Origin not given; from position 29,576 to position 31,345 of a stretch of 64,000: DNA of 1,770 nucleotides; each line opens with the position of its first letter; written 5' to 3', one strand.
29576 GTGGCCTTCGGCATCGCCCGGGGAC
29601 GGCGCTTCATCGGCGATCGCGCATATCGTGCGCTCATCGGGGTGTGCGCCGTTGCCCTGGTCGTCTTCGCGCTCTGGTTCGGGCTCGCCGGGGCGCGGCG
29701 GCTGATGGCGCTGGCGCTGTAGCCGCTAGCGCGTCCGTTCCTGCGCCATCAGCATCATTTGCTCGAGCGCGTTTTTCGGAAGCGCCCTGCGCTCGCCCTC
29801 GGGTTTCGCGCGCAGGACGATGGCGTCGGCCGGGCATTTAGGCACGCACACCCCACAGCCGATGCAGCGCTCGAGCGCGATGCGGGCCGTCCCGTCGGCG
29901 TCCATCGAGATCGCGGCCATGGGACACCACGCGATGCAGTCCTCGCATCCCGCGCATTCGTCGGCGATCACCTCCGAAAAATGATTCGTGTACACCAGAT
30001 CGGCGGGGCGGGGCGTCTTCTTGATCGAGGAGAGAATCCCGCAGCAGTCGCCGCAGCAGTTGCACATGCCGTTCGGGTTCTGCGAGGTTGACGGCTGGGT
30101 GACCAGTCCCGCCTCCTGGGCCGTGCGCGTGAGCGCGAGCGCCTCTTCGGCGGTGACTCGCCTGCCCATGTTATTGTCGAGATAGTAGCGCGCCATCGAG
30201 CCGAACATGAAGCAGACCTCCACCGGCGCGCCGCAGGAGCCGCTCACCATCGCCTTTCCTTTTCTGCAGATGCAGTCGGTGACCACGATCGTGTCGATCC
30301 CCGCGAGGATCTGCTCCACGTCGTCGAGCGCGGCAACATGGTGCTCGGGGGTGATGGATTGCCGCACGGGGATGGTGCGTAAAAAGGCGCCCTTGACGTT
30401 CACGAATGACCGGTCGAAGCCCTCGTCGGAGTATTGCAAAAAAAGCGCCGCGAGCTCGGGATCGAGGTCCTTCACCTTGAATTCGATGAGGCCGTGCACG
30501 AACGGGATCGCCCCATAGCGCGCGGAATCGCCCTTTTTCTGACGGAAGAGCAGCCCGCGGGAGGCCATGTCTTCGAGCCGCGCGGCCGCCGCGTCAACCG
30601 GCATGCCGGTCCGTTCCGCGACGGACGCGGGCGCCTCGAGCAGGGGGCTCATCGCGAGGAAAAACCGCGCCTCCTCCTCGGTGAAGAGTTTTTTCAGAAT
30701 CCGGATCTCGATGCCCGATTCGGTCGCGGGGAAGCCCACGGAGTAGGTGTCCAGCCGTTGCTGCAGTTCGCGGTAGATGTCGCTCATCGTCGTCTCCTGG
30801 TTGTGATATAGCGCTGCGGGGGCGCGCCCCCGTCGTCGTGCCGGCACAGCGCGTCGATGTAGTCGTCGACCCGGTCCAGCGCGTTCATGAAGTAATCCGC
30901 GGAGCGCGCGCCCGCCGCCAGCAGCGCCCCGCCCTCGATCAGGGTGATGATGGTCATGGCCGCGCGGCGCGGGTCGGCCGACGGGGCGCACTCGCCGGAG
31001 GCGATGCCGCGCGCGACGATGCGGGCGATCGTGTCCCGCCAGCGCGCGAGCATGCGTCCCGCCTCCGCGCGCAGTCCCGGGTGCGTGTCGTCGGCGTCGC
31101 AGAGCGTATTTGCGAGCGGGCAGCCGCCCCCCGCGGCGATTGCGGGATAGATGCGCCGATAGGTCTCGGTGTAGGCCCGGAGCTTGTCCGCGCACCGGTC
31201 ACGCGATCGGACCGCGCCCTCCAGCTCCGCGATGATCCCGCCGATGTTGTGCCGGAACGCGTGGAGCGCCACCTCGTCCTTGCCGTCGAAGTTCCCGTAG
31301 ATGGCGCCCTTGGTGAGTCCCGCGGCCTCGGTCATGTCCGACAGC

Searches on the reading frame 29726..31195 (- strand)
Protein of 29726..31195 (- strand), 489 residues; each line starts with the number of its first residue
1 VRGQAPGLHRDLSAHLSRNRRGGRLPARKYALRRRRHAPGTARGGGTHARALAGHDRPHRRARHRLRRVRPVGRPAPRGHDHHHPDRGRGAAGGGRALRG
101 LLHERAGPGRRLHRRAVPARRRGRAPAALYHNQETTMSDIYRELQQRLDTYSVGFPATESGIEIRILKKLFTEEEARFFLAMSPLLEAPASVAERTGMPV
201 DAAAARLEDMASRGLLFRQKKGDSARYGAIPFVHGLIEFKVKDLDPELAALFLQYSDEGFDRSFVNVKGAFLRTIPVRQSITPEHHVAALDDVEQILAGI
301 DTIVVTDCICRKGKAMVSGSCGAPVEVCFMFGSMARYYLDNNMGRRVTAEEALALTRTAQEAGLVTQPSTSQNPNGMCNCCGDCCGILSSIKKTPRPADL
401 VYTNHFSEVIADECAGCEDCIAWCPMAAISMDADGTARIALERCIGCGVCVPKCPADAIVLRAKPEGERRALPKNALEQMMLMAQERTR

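Call 60: search_protein_families(library=pfam, proteins=[window:29726-31195:-], max_evalue=0.0001)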
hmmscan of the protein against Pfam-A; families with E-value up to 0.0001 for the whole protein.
window:29726-31195:- (489 aa): 7 families
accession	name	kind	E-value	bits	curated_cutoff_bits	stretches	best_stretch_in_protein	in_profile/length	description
PF12838.12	Fer4_7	-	1.4e-08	35.5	27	1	414-458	2-52/52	4Fe-4S dicluster domain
PF14697.11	Fer4_21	-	4.3e-08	33.6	35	1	411-459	5-57/59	4Fe-4S dicluster domain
PF25160.1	LdpA_Fe-S-bd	-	1e-07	32.1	27.6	1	424-460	13-44/49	LdpA Fe-S cluster-binding domain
PF13237.11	Fer4_10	-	1.3e-07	31.9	25.5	1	411-455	6-53/53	4Fe-4S dicluster domain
PF13187.11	Fer4_9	-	2e-07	31.4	27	1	413-459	1-52/52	4Fe-4S dicluster domain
PF00037.32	Fer4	-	4.8e-07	29.8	21.1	1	441-459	5-23/24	4Fe-4S binding domain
PF13183.11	Fer4_8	-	1.5e-05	25.9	27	0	441-465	2-22/68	4Fe-4S dicluster domain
